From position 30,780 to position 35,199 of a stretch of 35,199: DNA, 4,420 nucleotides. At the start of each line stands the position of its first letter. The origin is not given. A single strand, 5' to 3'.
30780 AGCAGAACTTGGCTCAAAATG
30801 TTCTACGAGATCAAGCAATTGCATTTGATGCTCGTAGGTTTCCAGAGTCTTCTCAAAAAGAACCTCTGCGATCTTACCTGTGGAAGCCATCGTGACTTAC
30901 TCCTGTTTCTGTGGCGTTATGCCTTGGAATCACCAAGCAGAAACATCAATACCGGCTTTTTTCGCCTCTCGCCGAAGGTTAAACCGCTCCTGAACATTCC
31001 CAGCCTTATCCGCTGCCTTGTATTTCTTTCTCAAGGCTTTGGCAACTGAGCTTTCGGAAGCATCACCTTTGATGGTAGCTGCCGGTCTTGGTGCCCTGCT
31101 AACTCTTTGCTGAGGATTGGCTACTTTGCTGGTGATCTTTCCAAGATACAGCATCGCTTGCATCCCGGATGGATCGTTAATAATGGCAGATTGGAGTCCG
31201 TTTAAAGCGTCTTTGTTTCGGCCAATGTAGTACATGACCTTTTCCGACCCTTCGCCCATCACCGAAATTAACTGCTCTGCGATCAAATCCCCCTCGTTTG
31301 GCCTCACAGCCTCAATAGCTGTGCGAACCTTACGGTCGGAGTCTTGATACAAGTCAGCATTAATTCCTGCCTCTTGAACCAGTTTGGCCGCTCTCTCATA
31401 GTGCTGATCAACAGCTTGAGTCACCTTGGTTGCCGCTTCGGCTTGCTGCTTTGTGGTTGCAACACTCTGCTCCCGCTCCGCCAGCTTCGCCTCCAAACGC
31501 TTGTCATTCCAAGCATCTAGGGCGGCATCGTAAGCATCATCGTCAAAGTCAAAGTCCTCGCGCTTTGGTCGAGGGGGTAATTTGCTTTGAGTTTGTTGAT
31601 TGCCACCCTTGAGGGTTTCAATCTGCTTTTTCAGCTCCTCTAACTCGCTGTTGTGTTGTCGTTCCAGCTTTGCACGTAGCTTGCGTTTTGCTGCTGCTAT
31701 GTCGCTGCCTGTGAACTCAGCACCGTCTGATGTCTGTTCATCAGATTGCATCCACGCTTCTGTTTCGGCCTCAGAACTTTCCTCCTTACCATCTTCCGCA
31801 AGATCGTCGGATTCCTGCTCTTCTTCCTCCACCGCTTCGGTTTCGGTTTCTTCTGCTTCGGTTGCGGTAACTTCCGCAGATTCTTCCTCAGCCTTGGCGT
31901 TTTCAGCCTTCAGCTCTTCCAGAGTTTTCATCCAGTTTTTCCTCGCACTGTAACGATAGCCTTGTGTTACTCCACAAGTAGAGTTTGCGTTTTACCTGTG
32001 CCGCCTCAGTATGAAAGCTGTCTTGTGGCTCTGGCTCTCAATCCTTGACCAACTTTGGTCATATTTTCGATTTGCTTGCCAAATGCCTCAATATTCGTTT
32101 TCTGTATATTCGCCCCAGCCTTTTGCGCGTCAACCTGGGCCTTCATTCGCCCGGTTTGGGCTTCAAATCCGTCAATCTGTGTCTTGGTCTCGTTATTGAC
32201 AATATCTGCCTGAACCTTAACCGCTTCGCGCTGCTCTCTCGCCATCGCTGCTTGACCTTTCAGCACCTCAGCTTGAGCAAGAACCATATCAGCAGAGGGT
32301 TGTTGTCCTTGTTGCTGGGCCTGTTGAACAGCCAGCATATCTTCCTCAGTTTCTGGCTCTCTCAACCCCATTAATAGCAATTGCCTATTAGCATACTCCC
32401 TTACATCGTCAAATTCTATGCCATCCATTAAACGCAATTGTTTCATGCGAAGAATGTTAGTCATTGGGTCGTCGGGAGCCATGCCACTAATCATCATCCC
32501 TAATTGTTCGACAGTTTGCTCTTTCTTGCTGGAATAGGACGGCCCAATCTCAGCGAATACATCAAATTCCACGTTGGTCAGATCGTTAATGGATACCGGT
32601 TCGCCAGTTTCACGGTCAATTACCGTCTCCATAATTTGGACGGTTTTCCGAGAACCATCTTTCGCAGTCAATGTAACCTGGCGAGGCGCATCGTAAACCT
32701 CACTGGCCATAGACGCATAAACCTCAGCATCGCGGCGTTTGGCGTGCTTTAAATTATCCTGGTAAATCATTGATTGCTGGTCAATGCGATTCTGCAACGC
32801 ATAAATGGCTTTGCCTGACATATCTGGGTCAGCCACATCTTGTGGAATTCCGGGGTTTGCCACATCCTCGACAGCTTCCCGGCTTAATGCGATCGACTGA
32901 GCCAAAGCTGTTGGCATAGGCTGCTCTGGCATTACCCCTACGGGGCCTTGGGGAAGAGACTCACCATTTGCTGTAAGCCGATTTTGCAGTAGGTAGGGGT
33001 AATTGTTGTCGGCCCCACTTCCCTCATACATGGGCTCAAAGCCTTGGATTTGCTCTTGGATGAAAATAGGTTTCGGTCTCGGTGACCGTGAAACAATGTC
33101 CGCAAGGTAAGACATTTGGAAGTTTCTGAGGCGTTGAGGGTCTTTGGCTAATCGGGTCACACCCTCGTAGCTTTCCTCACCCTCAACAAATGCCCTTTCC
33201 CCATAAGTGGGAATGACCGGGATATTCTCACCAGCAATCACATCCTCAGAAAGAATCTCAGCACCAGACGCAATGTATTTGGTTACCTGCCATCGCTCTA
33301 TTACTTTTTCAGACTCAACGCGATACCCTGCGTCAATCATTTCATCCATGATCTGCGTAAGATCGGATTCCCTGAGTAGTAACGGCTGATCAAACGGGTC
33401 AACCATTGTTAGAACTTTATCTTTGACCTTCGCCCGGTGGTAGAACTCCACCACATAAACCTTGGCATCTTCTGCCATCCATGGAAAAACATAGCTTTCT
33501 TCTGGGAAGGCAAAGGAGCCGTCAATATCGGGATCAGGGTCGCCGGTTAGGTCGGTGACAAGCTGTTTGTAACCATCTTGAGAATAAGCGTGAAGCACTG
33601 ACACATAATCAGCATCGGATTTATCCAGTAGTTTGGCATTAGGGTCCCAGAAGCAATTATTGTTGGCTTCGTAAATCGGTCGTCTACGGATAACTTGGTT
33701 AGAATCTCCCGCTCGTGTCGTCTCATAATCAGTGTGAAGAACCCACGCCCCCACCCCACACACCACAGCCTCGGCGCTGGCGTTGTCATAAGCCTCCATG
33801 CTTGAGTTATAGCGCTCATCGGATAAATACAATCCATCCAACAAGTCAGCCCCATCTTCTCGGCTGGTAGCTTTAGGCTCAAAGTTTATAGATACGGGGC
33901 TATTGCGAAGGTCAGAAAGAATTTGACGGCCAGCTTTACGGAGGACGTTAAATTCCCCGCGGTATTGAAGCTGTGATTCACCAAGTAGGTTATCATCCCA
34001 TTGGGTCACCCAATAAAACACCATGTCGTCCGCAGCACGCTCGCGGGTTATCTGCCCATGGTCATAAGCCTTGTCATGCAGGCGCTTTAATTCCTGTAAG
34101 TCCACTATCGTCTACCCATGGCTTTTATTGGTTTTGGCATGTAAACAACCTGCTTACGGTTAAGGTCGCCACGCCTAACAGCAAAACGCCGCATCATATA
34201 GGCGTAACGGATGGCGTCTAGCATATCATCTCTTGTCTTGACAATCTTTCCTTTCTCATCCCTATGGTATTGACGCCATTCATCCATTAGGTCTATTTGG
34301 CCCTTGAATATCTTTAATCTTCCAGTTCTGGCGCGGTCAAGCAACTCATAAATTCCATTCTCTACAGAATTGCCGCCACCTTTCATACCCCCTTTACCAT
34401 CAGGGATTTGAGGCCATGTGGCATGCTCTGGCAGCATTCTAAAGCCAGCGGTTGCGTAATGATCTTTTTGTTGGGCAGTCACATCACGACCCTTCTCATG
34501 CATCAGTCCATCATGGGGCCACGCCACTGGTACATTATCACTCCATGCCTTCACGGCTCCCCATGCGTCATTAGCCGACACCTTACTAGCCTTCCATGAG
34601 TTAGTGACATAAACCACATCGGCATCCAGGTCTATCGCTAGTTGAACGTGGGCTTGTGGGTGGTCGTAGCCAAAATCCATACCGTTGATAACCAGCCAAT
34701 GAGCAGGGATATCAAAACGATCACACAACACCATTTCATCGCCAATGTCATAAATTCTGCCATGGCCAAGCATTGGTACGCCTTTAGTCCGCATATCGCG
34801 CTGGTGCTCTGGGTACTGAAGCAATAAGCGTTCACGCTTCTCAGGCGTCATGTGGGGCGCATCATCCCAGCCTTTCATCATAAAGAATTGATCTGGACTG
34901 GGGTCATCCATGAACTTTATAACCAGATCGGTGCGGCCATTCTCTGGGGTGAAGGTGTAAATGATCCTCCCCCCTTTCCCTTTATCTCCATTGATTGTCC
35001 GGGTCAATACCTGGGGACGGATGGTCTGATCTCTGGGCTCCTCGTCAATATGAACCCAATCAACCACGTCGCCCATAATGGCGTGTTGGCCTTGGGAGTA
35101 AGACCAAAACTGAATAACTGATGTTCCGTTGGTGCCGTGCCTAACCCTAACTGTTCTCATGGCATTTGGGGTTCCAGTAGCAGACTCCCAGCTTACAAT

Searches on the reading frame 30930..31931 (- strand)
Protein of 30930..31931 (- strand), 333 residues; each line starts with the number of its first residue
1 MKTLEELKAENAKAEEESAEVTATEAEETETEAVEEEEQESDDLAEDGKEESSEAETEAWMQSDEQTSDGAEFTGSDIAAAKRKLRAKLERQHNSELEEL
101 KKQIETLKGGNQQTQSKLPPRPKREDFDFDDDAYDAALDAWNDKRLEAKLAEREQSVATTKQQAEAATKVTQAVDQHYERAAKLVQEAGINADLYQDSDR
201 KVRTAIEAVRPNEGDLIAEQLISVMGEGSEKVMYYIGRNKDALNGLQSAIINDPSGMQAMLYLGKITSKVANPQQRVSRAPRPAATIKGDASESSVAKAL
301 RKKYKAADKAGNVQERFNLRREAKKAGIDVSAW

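Call 60: search_protein_families(library=phrogs, proteins=[window:30930-31931:-], max_evalue=0.00001)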
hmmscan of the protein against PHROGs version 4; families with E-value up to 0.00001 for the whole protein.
window:30930-31931:- (333 aa): 2 families
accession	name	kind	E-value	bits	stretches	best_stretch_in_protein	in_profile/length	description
phrog_648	-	head and packaging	8.9e-19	69.1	1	23-325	10-286/286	head scaffolding protein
phrog_8865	-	head and packaging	4.6e-09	37.4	1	9-294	10-274/297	head scaffolding protein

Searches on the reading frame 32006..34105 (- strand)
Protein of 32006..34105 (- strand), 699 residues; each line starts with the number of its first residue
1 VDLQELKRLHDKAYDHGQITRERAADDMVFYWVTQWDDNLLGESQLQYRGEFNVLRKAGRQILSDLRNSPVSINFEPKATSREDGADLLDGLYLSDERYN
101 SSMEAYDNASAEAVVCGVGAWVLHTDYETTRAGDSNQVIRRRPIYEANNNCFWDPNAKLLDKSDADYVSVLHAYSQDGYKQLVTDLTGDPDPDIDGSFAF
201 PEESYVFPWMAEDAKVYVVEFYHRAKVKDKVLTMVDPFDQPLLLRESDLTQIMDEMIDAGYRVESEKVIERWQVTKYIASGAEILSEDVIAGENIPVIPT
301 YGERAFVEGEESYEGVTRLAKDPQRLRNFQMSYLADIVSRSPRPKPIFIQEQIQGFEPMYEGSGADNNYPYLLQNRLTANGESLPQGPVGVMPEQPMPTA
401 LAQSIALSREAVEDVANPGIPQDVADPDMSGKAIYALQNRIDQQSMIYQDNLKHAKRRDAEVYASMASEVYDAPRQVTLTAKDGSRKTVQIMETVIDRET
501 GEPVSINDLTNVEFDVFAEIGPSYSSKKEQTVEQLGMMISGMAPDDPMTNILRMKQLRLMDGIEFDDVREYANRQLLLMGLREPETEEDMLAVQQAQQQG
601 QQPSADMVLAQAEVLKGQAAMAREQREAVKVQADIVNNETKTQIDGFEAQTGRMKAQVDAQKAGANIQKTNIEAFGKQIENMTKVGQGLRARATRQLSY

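Call 12: search_protein_families(library=phrogs, proteins=[window:32006-34105:-], max_evalue=0.001)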
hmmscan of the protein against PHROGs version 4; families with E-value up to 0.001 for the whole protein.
window:32006-34105:- (699 aa): 2 families
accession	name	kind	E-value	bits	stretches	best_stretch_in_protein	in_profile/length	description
phrog_156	-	head and packaging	5.1e-116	389.7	1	3-663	12-657/681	portal protein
phrog_14911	-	unknown function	6.1e-97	326.1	1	11-402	15-402/404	-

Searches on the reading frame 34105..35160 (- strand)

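Call 60: search_protein_families(library=phrogs, proteins=[window:34105-35160:-], max_evalue=0.00001)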
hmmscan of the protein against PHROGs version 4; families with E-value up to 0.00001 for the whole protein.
window:34105-35160:- (351 aa): 4 families
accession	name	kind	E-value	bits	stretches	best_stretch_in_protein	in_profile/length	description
phrog_5653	-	head and packaging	9.1e-33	114.6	1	132-330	6-186/199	terminase large subunit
phrog_30463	-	unknown function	4e-26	92.6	1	242-350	1-99/101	-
phrog_2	-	head and packaging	9.4e-25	88.5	1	14-332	347-601/807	terminase large subunit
phrog_31467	-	unknown function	4e-12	47.2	1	3-108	156-257/261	-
